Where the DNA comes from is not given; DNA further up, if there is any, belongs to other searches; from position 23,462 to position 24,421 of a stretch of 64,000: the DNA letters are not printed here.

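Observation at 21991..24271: Eukaryote/archaea-type wobble-uridine pathway: Elp3 and a Trm9-like methyltransferase as a divergent pair with start codons overlapping in one CATG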

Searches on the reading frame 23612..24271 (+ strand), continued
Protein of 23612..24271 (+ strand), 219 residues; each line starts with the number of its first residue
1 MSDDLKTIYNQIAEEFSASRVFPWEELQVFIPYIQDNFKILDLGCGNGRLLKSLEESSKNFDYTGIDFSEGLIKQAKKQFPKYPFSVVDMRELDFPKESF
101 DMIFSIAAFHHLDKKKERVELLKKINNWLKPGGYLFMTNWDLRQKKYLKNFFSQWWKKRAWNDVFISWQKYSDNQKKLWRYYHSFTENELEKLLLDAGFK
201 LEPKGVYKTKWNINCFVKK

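Call 39: predict_structure(alignment_id=A1)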
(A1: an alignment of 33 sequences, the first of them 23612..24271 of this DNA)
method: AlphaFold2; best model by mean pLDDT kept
length: 219 residues; sequences in the alignment: 33
mean_pLDDT: 91.6   pTM: 0.90
mean pLDDT of the five models: 91.6, 90.9, 88.8, 88.7, 88.0
residues with pLDDT >= 90: 146; 70-90: 71; 50-70: 2; < 50: 0
segments of 3 or more residues with pLDDT < 50: none
pLDDT, mean of each block of 10 residues (from residue 1): 81 87 84 95 90 89 96 95 96 97 96 94 98 97 86 79 87 83 95 98 96 97
secondary structure, 60 per line:
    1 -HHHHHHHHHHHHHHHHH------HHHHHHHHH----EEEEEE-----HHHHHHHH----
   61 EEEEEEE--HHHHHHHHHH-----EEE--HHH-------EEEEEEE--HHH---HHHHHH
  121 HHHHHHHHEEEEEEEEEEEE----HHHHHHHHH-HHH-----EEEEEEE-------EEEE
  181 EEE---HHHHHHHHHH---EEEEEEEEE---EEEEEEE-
elements in order: H2-18 H25-33 E38-43 H49-56 E61-67 H70-79 E85-87 E100-106 H115-128 E129-140 H145-153 E163-169 E177-183 H187-196 E200-208 E212-218

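Call 42: fold_search(model_id=the predicted structure, library=pdb)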
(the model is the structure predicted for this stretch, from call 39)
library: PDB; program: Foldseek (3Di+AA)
matches with E <= 10: 1985; with E <= 0.001: 1400
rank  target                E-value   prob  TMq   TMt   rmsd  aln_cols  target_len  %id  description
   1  3sm3                  4.3e-16  1.00  0.72  0.74   3.4       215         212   25  Crystal Structure of SAM-dependent methyltransferases Q8PUK2_METMA from Methanosarcina mazei. Northeast Structural Genom (released 2011-07-20)
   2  5cm2_Z                1.8e-15  1.00  0.71  0.83   3.8       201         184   27  Structure of Y. lipolytica Trm9-Trm112 complex, a methyltransferase modifying U34 in the anticodon loop of some tRNAs (released 2015-10-21)
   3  3d2l_C                9.5e-14  1.00  0.71  0.65   4.4       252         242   17  Crystal structure of SAM-dependent methyltransferase (ZP_00538691.1) from EXIGUOBACTERIUM SP. 255-15 at 1.90 A resolut (released 2008-05-20)
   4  3e23                  1.8e-13  1.00  0.69  0.76   4.6       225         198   20  Crystal structure of the RPA2492 protein in complex with SAM from Rhodopseudomonas palustris, Northeast Structural Genom (released 2008-09-30)
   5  7f1e_A                1.9e-13  1.00  0.67  0.61   5.5       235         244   19  Structure of METTL6 bound with SAM (released 2022-01-12)
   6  4iv8_A                2.1e-13  1.00  0.58  0.52   5.7       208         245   22  Crystal structure of N-methyl transferase from Plasmodium knowlesi complexed with S-adenosyl methionine (released 2014-02-19)
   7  3d2l_A                2.7e-13  1.00  0.71  0.66   8.1       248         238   18  Crystal structure of SAM-dependent methyltransferase (ZP_00538691.1) from EXIGUOBACTERIUM SP. 255-15 at 1.90 A resolut (released 2008-05-20)
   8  3bkw_A                2.9e-13  1.00  0.64  0.64   7.0       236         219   17  Crystal structure of S-adenosylmethionine dependent methyltransferase (NP_104914.1) from Mesorhizobium loti at 1.60 A  (released 2007-12-18)
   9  8owx_B                3.3e-13  1.00  0.70  0.63   5.1       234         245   19  Crystal Structure of METTL6 bound to SAH (released 2024-05-08)
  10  9ri2_B                3.8e-13  1.00  0.63  0.61   4.0       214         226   20  Crystal structure of bacillithiol methyltransferase NmbA from Chlorobaculum tepidum (released 2025-12-10)
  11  3bkw_B                4.3e-13  1.00  0.63  0.63   5.9       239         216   16  Crystal structure of S-adenosylmethionine dependent methyltransferase (NP_104914.1) from Mesorhizobium loti at 1.60 A  (released 2007-12-18)
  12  9ri2_A                4.3e-13  1.00  0.64  0.62   3.9       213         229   21  Crystal structure of bacillithiol methyltransferase NmbA from Chlorobaculum tepidum (released 2025-12-10)
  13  7pd7_A                5.8e-13  1.00  0.69  0.62   8.8       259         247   17  Crocagin methyl transferase CgnL (released 2022-08-17)
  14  3e8s                  5.8e-13  1.00  0.64  0.63   5.7       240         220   18  Crystal structure of Putative SAM Dependent Methyltransferase in Complex with SAH (NP_744700.1) from PSEUDOMONAS PUTIDA  (released 2008-09-02)
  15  7wzg_B                6.6e-13  1.00  0.73  0.67   4.3       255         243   18  Cypemycin N-terminal methyltransferase CypM (released 2023-02-22)
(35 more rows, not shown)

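Call 57: find_related_loci(query=A1, collection=viral_contigs, flank=5000)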
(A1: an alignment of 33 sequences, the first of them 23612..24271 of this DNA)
Query A1 (219 aa) in viral_contigs; peptide patterns used: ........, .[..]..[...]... (x = any residue, [..] = any of these).
131 stretches matched a pattern; 54 encode a relative of the query (tblastn E <= 1e-3); 54 distinct loci.
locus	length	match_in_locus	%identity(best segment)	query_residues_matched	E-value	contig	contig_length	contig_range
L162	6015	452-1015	32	5-205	1e-25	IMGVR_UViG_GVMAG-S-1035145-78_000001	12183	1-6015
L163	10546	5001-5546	28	4-201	2e-25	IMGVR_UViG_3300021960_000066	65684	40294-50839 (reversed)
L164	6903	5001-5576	28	2-213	5e-24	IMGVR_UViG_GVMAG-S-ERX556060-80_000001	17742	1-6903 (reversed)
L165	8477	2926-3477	29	2-201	1e-23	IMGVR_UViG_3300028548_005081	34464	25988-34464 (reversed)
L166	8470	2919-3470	29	2-201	1e-23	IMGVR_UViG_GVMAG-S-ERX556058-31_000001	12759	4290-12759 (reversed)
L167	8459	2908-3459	29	2-201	1e-23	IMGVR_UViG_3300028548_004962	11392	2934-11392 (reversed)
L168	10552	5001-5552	29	2-201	1e-23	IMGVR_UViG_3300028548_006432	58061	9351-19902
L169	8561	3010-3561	29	2-201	1e-23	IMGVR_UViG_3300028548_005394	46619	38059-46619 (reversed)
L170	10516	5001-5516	29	4-191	8e-22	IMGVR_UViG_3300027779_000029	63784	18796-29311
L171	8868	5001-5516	29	4-191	8e-22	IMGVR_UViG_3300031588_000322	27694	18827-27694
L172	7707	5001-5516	29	4-191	8e-22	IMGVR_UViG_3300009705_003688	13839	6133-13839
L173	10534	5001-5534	27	8-201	8e-22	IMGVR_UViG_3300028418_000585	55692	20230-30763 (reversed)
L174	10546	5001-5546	28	4-201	3e-25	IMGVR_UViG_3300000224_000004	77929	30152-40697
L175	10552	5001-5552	28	2-201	1e-20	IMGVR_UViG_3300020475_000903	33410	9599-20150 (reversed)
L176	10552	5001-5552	25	4-201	1e-13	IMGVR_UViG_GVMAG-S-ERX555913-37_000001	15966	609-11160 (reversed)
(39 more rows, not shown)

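Call 66: search_protein_representatives(alignment_id=A1)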
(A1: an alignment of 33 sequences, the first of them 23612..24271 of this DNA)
Query: 33 sequences, 222 profile positions. Proteins with E-value up to 0.001 (for the whole library): 217299; up to 1e-10: 22356; up to 1e-30: 1227. The best 150 are listed.
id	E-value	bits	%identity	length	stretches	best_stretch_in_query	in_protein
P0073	5.1e-98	343.4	-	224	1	1-221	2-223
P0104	1.2e-80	286.5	-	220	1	1-221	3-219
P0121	3.8e-76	271.9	-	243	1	3-221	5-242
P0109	1.4e-73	263.5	-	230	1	7-221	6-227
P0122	5.9e-70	251.6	-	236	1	3-221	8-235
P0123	2.2e-69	249.7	-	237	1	8-219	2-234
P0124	1.0e-68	247.6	-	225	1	4-221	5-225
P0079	1.2e-67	244.1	-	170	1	54-221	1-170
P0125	4.0e-67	242.3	-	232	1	6-212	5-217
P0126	6.0e-67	241.8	-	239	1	3-217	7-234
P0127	8.2e-67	241.3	-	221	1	7-221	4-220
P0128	1.3e-66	240.7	-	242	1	3-221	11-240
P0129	1.5e-66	240.5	-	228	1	2-220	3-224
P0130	1.8e-66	240.2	-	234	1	5-220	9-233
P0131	7.5e-66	238.2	-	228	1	7-214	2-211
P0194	1.3e-58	214.6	-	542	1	2-213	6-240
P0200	3.4e-58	213.1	-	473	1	2-220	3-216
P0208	1.8e-57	210.8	-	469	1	3-216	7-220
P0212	4.3e-57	209.6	-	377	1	8-221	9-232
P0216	5.5e-57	209.2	-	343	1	3-211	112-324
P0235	8.8e-56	205.3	-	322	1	4-220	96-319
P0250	5.7e-55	202.6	-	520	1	4-207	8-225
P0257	1.0e-54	201.8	-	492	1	9-221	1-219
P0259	1.3e-54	201.5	-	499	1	9-221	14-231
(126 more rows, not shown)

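Call 67: search_protein_families(library=pfam, proteins=[P0194, P0200, P0208, P0250, P0257, P0259, P0212, P0216, P0235], max_evalue=0.0001)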
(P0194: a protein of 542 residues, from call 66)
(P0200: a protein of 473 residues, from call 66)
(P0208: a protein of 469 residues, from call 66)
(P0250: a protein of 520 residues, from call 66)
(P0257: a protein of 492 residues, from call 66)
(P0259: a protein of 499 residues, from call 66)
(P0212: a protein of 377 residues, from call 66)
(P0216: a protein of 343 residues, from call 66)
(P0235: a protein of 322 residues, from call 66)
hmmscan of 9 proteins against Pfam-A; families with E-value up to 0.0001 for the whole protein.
P0194 (542 aa): 7 families
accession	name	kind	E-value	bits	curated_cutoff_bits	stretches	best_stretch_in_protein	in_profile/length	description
PF03808.19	Glyco_tran_WecG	-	1.7e-50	171.6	27.4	1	367-529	18-168/168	Glycosyl transferase WecG/TagA/CpsF family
PF08241.18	Methyltransf_11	-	4.1e-20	72.7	21.2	1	57-155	1-94/95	Methyltransferase domain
PF13649.12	Methyltransf_25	-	2.1e-18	67.2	27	1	56-152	1-97/97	Methyltransferase domain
PF13847.12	Methyltransf_31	-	2e-16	60.5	27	1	55-167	6-114/145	Methyltransferase domain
PF08242.18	Methyltransf_12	-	1.1e-14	55.3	30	1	57-154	1-98/98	Methyltransferase domain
PF13489.12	Methyltransf_23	-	1.5e-11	44.7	27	1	46-170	16-124/164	Methyltransferase domain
PF01209.24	Ubie_methyltran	-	6.6e-09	35.9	20.1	1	6-155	9-150/233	ubiE/COQ5 methyltransferase family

P0200 (473 aa): 7 families
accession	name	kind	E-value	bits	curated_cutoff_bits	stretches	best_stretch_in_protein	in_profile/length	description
PF03808.19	Glyco_tran_WecG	-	1.3e-44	152.4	27.4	1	303-458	11-167/168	Glycosyl transferase WecG/TagA/CpsF family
PF13489.12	Methyltransf_23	-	6e-18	65.6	27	1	25-191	5-142/164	Methyltransferase domain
PF13649.12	Methyltransf_25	-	3.4e-16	60.2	27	1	45-138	1-97/97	Methyltransferase domain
PF08242.18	Methyltransf_12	-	5.6e-14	53.1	30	1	46-140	1-98/98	Methyltransferase domain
PF08241.18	Methyltransf_11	-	2.3e-13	51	21.2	1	46-142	1-95/95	Methyltransferase domain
PF13847.12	Methyltransf_31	-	1.2e-12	48.2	27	1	40-146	2-113/145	Methyltransferase domain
PF07021.18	MetW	-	1.7e-06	28.3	21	1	31-75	3-48/193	Methionine biosynthesis protein MetW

P0208 (469 aa): 8 families
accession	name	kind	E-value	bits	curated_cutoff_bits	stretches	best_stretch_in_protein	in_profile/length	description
PF03808.19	Glyco_tran_WecG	-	2.4e-60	203.6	27.4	1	289-455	2-168/168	Glycosyl transferase WecG/TagA/CpsF family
PF08241.18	Methyltransf_11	-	2.3e-16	60.7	21.2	1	49-145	1-95/95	Methyltransferase domain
PF13649.12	Methyltransf_25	-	2.3e-16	60.7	27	1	48-141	1-97/97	Methyltransferase domain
PF13847.12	Methyltransf_31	-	1.1e-14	54.8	27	1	43-207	2-145/145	Methyltransferase domain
PF08242.18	Methyltransf_12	-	5.9e-12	46.6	30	1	49-143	1-98/98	Methyltransferase domain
PF13489.12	Methyltransf_23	-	9e-12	45.5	27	1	40-213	18-164/164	Methyltransferase domain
PF01209.24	Ubie_methyltran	-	3.5e-08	33.5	20.1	1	2-225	5-229/233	ubiE/COQ5 methyltransferase family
PF07021.18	MetW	-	8.2e-06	26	21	1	34-86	3-54/193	Methionine biosynthesis protein MetW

P0250 (520 aa): 10 families
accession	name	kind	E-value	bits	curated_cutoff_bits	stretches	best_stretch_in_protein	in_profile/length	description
PF03808.19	Glyco_tran_WecG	-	2.3e-49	167.9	27.4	1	349-503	13-166/168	Glycosyl transferase WecG/TagA/CpsF family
PF08241.18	Methyltransf_11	-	5.7e-26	91.4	21.2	1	54-157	1-95/95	Methyltransferase domain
PF13649.12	Methyltransf_25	-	9.7e-26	90.7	27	1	53-153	1-97/97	Methyltransferase domain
PF13847.12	Methyltransf_31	-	9.1e-23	81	27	1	52-157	6-109/145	Methyltransferase domain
PF08242.18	Methyltransf_12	-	2.4e-19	70.3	30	1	54-155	1-98/98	Methyltransferase domain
PF13489.12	Methyltransf_23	-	5.4e-16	59.2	27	1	37-222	12-162/164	Methyltransferase domain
PF01209.24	Ubie_methyltran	-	5.3e-14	52.6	20.1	1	4-158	7-152/233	ubiE/COQ5 methyltransferase family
PF05175.20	MTS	-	9.9e-10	38.7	23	1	49-183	31-161/170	Methyltransferase small domain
PF13679.12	Methyltransf_32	-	2.7e-05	24.6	27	1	46-130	22-109/143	Methyltransferase domain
PF08003.17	Methyltransf_9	-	8.8e-05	22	23.8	0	30-157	96-217/315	Protein of unknown function (DUF1698)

P0257 (492 aa): 8 families
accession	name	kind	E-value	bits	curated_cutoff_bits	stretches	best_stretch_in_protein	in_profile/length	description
PF03808.19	Glyco_tran_WecG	-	1.2e-47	162.2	27.4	1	282-465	4-167/168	Glycosyl transferase WecG/TagA/CpsF family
PF08241.18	Methyltransf_11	-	1.7e-24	86.7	21.2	1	37-129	1-93/95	Methyltransferase domain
PF13649.12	Methyltransf_25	-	1.6e-22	80.4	27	1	36-127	1-97/97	Methyltransferase domain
PF13847.12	Methyltransf_31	-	4.6e-17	62.5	27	1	31-129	2-107/145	Methyltransferase domain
PF13489.12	Methyltransf_23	-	3.7e-16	59.7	27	1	22-195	12-163/164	Methyltransferase domain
PF08242.18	Methyltransf_12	-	3.7e-15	56.9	30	1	37-129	1-98/98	Methyltransferase domain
PF01209.24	Ubie_methyltran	-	5.2e-09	36.2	20.1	1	3-130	18-150/233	ubiE/COQ5 methyltransferase family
PF05401.17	NodS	-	5.1e-05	23.6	24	1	26-128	37-142/201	Nodulation protein S (NodS)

P0259 (499 aa): 8 families
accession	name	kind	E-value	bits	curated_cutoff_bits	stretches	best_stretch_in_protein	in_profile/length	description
PF03808.19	Glyco_tran_WecG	-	5.1e-44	150.5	27.4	1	344-486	20-167/168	Glycosyl transferase WecG/TagA/CpsF family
PF08242.18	Methyltransf_12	-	2e-18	67.4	30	1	50-145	1-97/98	Methyltransferase domain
PF13649.12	Methyltransf_25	-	3.3e-16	60.2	27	1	49-144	1-97/97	Methyltransferase domain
PF08241.18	Methyltransf_11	-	6.8e-15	55.9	21.2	1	50-147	1-94/95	Methyltransferase domain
PF13847.12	Methyltransf_31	-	3.8e-14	53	27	1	44-186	2-133/145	Methyltransferase domain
PF13489.12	Methyltransf_23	-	7.1e-14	52.3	27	1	29-214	5-162/164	Methyltransferase domain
PF01209.24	Ubie_methyltran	-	1.2e-07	31.7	20.1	1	17-146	19-149/233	ubiE/COQ5 methyltransferase family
PF02353.26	CMAS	-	1.2e-06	28.5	27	1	44-168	61-184/273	Mycolic acid cyclopropane synthetase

P0212 (377 aa): 10 families
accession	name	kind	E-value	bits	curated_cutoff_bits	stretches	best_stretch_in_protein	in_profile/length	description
PF13847.12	Methyltransf_31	-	3.8e-23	82.2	27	1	40-158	2-127/145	Methyltransferase domain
PF08241.18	Methyltransf_11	-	1.4e-22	80.6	21.2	1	46-139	1-94/95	Methyltransferase domain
PF13649.12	Methyltransf_25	-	1.9e-21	77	27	1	45-136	1-97/97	Methyltransferase domain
PF13489.12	Methyltransf_23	-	4.8e-18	65.9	27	1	24-197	5-155/164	Methyltransferase domain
PF00293.34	NUDIX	-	2.1e-16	60.6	21.1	1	240-353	6-117/134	NUDIX domain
PF08242.18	Methyltransf_12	-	2.2e-15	57.6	30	1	46-138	1-98/98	Methyltransferase domain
PF01209.24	Ubie_methyltran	-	2.1e-09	37.6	20.1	1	28-140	34-151/233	ubiE/COQ5 methyltransferase family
PF07021.18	MetW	-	6.6e-09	36.1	21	1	31-131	3-101/193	Methionine biosynthesis protein MetW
PF02353.26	CMAS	-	6.2e-07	29.4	27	1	39-147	60-171/273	Mycolic acid cyclopropane synthetase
PF01555.25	N6_N4_Mtase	-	2.7e-06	27.9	26.7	0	38-81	178-221/221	DNA methylase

P0216 (343 aa): 9 families
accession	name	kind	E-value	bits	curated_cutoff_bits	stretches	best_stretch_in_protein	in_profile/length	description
PF13489.12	Methyltransf_23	-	1.5e-20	74.1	27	1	140-316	13-161/164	Methyltransferase domain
PF13847.12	Methyltransf_31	-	1.5e-20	73.8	27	1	149-309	3-141/145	Methyltransferase domain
PF13649.12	Methyltransf_25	-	2.6e-18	66.9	27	1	153-246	1-97/97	Methyltransferase domain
PF08242.18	Methyltransf_12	-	1e-16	61.9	30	1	154-248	1-98/98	Methyltransferase domain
PF08241.18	Methyltransf_11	-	1.1e-15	58.4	21.2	1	154-249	1-94/95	Methyltransferase domain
PF07021.18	MetW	-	1.4e-08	35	21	1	143-260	7-119/193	Methionine biosynthesis protein MetW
PF02353.26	CMAS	-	3.5e-07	30.3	27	1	151-257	64-171/273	Mycolic acid cyclopropane synthetase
PF05175.20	MTS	-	5e-07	30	23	1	149-224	31-110/170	Methyltransferase small domain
PF05401.17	NodS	-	3.4e-05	24.2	24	1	142-250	36-144/201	Nodulation protein S (NodS)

P0235 (322 aa): 7 families
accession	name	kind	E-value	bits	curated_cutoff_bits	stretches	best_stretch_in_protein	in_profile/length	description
PF08241.18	Methyltransf_11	-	3.5e-24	85.7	21.2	1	137-230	1-94/95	Methyltransferase domain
PF13649.12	Methyltransf_25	-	5e-21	75.6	27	1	136-227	1-97/97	Methyltransferase domain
PF13847.12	Methyltransf_31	-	1.7e-14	54.2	27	1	132-250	3-127/145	Methyltransferase domain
PF13489.12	Methyltransf_23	-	2.4e-14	53.8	27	1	115-296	4-163/164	Methyltransferase domain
PF08242.18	Methyltransf_12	-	3.3e-14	53.8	30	1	137-228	1-97/98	Methyltransferase domain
PF01209.24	Ubie_methyltran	-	1e-11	45.1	20.1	1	95-233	10-153/233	ubiE/COQ5 methyltransferase family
PF07021.18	MetW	-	6.4e-06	26.4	21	1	122-210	3-92/193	Methionine biosynthesis protein MetW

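Call 69: find_encoding_contigs(protein=P0208, flank=6000, max_places=4)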
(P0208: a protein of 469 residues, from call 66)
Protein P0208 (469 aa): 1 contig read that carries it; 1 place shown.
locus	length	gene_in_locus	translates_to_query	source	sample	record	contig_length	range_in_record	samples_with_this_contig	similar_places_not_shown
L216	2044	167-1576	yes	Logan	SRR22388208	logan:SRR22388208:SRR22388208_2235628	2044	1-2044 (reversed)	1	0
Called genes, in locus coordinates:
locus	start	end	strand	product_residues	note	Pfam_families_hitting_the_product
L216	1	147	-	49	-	?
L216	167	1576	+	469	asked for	PF01209:Ubie_methyltran, PF13489:Methyltransf_23, PF07021:MetW (weak), PF13847:Methyltransf_31, PF08241:Methyltransf_11, PF08242:Methyltransf_12, PF13649:Methyltransf_25, PF03808:Glyco_tran_WecG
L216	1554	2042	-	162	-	?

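Call 71: find_encoding_contigs(protein=P0250, flank=8000, max_places=4)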
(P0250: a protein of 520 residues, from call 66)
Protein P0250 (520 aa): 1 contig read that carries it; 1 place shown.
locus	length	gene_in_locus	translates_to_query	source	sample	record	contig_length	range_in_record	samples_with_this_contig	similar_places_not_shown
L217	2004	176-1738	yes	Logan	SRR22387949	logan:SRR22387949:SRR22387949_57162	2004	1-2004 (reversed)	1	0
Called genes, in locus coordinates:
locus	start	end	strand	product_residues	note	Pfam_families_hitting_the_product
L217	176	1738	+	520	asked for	PF01209:Ubie_methyltran, PF13489:Methyltransf_23, PF05175:MTS, PF13847:Methyltransf_31, PF08241:Methyltransf_11, PF08242:Methyltransf_12, PF13649:Methyltransf_25, PF03808:Glyco_tran_WecG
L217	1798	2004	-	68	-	?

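Call 72: find_encoding_contigs(protein=P0200, flank=8000, max_places=4)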
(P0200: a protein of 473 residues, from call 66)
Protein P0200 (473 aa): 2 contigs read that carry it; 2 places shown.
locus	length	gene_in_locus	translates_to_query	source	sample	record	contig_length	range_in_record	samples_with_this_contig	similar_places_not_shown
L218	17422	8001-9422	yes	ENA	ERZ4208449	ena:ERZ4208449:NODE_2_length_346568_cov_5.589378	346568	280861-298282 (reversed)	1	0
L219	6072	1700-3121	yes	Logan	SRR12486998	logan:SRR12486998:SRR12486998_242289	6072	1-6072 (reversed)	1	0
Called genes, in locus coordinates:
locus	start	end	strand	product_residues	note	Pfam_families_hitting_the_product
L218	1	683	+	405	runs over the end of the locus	PF00579:tRNA-synt_1b, PF22421:SYY_C-terminal, PF01479:S4 (weak)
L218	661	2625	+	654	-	PF17191:RecG_wedge, PF01336:tRNA_anti-codon (weak), PF00270:DEAD, PF04851:ResIII, PF00271:Helicase_C, PF22590:Cas3-like_C_2 (faint), PF19833:RecG_dom3_C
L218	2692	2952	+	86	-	-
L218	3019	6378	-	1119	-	-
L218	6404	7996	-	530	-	PF04055:Radical_SAM, PF16199:Radical_SAM_C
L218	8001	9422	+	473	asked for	PF07021:MetW (weak), PF13489:Methyltransf_23, PF13649:Methyltransf_25, PF13847:Methyltransf_31, PF08241:Methyltransf_11, PF08242:Methyltransf_12, PF03808:Glyco_tran_WecG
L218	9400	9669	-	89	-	-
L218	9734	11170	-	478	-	PF02934:GatB_N, PF02637:GatB_Yqey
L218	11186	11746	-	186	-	-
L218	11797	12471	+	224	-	PF10502:Peptidase_S26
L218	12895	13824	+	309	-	PF00551:Formyl_trans_N, PF02911:Formyl_trans_C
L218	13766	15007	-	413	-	PF04932:Wzy_C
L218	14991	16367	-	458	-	PF01547:SBP_bac_1, PF13416:SBP_bac_8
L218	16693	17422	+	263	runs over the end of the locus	PF04230:PS_pyruv_trans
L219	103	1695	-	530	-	PF04055:Radical_SAM, PF16199:Radical_SAM_C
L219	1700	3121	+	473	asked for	PF07021:MetW (weak), PF13489:Methyltransf_23, PF13649:Methyltransf_25, PF13847:Methyltransf_31, PF08241:Methyltransf_11, PF08242:Methyltransf_12, PF03808:Glyco_tran_WecG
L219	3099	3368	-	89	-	-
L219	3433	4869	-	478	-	PF02934:GatB_N, PF02637:GatB_Yqey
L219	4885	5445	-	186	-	-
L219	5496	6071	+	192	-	?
